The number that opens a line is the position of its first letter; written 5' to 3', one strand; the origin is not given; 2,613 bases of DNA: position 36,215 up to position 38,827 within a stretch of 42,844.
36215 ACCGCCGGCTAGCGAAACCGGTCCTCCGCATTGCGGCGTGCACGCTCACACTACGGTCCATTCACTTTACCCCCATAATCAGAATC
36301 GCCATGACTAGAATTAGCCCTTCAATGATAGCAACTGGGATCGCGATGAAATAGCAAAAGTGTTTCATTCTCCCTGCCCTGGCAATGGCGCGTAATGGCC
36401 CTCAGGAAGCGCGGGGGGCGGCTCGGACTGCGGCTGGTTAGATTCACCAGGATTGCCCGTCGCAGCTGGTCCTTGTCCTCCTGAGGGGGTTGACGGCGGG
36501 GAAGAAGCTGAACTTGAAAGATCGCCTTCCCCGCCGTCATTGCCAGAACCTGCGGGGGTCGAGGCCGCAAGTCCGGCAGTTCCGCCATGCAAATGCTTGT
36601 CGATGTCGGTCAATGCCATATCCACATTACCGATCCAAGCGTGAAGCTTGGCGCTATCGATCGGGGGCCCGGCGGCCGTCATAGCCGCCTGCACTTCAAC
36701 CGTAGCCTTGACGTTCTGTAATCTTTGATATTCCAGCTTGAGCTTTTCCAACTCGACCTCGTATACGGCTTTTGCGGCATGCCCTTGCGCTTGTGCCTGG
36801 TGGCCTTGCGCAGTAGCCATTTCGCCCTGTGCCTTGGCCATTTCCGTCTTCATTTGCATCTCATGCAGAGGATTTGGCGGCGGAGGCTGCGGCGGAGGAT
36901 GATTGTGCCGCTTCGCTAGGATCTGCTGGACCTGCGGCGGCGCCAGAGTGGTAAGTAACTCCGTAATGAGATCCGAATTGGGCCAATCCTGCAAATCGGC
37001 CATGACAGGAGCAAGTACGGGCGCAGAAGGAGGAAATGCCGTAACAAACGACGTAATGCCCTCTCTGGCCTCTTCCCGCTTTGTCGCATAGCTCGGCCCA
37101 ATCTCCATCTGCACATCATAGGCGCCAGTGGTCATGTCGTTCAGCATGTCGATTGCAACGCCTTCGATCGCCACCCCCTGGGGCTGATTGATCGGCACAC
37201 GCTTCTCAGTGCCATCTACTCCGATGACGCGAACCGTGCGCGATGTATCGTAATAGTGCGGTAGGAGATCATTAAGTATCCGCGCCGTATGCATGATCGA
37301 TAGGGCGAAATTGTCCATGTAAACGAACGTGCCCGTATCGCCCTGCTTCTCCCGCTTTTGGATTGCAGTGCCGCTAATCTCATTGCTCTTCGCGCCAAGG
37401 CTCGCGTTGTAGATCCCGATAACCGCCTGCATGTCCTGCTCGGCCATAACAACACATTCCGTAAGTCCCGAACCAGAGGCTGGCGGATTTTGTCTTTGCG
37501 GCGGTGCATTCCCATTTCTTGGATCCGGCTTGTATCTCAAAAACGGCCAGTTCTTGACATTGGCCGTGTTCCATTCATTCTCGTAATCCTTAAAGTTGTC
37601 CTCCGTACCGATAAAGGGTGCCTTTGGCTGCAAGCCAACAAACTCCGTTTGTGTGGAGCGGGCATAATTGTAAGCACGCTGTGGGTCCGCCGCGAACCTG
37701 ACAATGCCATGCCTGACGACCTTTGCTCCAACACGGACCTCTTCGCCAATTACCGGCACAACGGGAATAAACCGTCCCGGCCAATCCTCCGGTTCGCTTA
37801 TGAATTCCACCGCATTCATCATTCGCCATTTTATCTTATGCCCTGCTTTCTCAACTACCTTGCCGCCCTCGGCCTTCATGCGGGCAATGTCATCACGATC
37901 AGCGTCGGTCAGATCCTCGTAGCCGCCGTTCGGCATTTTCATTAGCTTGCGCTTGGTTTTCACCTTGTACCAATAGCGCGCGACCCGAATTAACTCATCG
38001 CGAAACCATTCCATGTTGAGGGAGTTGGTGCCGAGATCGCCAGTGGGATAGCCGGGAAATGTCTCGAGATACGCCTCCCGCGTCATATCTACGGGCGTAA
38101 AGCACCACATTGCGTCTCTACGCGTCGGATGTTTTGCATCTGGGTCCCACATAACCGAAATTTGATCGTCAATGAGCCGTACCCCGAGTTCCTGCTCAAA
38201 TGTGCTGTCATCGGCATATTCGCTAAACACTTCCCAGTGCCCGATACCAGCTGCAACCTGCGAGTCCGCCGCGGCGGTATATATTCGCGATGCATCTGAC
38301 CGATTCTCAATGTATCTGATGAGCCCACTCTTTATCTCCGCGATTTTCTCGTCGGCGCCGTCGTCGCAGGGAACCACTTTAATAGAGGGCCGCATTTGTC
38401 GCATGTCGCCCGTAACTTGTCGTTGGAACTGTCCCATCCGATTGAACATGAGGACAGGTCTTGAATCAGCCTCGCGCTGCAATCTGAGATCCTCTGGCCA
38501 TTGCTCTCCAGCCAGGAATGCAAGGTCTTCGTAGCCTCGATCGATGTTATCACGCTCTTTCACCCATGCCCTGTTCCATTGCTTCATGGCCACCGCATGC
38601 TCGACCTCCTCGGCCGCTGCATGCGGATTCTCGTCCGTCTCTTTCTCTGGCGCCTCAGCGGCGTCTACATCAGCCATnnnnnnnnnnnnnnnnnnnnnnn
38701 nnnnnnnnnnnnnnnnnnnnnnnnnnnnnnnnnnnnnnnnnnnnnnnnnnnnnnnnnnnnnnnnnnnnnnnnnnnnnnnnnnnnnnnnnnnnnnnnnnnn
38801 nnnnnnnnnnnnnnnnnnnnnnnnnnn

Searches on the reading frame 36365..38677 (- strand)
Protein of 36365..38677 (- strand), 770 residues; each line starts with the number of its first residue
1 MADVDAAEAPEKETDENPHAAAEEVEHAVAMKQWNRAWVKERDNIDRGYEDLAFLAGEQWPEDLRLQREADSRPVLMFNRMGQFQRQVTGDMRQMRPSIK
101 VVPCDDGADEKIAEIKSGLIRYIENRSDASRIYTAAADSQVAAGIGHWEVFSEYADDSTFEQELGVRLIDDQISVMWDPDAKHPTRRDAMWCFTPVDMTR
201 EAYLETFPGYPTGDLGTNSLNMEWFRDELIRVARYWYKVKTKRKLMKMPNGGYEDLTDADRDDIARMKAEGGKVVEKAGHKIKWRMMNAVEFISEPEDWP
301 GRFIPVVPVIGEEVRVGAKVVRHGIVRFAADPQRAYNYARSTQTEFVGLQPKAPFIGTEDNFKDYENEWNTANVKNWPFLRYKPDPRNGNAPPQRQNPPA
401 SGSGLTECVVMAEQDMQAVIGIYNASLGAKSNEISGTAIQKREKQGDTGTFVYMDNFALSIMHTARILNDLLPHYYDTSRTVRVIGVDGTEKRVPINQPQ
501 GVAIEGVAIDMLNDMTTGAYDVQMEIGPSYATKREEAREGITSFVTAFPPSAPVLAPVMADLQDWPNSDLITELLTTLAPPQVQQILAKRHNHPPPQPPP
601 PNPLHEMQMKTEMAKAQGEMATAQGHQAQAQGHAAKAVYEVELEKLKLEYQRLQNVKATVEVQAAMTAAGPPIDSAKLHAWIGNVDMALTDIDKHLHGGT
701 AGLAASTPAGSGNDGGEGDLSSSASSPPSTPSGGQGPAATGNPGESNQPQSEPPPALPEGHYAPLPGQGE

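Call 5: search_protein_families(library=pfam, proteins=[window:36365-38677:-], max_evalue=0.01)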
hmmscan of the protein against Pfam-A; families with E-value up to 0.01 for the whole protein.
window:36365-38677:- (770 aa): 1 family
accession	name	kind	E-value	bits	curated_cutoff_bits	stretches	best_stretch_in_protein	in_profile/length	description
PF16510.12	P22_portal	-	1.1e-173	579.4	26.1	1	31-629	1-593/594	Phage P22-like portal protein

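Call 6: search_protein_families(library=phrogs, proteins=[window:36365-38677:-], max_evalue=0.01)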
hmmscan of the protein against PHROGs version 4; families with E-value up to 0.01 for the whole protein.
window:36365-38677:- (770 aa): 2 families
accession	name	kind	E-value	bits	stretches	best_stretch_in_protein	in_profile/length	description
phrog_156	-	head and packaging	1.1e-138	464.6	1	22-670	7-633/681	portal protein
phrog_14911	-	unknown function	2.3e-29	103.6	1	31-396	11-388/404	-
